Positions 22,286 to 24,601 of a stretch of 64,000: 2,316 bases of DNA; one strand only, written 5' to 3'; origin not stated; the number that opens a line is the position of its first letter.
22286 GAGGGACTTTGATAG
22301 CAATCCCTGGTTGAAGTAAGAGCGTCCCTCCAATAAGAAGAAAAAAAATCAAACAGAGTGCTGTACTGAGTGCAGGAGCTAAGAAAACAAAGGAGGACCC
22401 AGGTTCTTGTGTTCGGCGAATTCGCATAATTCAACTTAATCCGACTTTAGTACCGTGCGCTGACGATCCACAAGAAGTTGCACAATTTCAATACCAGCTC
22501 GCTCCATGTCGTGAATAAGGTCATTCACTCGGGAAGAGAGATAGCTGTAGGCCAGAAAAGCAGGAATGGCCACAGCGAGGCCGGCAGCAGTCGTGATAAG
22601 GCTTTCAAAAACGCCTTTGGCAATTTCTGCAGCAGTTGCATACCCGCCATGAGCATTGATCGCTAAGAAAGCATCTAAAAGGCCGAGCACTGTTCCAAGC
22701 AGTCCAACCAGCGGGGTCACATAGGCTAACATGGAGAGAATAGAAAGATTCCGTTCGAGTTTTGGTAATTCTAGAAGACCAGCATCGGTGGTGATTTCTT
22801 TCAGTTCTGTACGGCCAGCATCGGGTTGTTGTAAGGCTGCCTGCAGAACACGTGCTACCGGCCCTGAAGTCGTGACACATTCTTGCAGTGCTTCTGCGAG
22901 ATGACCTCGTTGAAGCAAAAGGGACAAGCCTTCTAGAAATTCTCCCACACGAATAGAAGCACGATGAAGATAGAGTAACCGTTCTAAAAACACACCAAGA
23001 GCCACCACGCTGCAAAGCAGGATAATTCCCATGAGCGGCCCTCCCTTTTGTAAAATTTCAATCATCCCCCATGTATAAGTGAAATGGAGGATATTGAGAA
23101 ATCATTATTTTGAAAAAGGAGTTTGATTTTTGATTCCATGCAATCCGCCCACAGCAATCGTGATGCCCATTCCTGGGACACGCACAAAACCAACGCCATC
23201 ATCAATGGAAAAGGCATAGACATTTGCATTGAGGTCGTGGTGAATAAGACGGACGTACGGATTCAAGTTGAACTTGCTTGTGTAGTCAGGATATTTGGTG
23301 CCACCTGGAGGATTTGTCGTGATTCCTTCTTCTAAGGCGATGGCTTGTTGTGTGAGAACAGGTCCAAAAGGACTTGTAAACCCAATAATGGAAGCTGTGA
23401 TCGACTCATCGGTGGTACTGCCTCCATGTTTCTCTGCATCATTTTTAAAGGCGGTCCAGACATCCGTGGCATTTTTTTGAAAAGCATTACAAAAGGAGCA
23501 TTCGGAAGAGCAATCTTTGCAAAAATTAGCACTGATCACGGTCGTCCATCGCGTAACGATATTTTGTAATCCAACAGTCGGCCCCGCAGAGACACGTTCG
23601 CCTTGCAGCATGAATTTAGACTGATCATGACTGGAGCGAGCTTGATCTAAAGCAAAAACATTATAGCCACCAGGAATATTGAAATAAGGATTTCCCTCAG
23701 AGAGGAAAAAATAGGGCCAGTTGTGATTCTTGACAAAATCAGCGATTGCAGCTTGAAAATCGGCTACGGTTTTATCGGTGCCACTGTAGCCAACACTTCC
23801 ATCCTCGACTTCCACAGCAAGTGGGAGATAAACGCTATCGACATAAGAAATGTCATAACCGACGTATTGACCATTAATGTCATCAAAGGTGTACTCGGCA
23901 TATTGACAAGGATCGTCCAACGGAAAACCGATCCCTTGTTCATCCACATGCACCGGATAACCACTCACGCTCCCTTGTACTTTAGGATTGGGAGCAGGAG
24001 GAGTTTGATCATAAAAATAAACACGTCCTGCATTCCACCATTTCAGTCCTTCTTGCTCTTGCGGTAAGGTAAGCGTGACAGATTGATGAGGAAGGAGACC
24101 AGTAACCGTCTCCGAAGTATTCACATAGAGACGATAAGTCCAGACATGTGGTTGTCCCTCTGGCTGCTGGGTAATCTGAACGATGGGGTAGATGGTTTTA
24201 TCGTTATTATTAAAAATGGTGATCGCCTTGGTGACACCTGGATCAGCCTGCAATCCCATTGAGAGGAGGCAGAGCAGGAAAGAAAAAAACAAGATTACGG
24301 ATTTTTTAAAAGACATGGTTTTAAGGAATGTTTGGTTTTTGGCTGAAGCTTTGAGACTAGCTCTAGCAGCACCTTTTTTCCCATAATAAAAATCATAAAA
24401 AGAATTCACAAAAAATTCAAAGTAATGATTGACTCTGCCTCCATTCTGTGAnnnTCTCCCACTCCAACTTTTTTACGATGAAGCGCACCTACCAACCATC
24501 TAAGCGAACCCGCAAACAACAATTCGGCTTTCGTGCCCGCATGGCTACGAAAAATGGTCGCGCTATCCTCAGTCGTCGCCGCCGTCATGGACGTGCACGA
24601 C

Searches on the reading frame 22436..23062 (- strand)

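Call 20: search_protein_families(library=pfam, proteins=[window:22436-23062:-], max_evalue=0.001)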
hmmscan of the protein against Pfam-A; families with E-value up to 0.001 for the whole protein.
window:22436-23062:- (208 aa): 1 family
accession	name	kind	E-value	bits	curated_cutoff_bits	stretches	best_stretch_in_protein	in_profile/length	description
PF01618.21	MotA_ExbB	-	2.4e-29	102.1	22.9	1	67-187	4-126/127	MotA/TolQ/ExbB proton channel family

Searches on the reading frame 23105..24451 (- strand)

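Call 20: search_protein_families(library=pfam, proteins=[window:23105-24451:-], max_evalue=0.001)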
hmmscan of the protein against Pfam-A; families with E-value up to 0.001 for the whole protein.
window:23105-24451:- (448 aa): 1 family
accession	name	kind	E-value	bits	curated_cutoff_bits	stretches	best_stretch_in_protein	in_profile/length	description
PF16483.10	Glyco_hydro_64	-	0.00027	20.7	27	0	184-234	123-170/370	Beta-1,3-glucanase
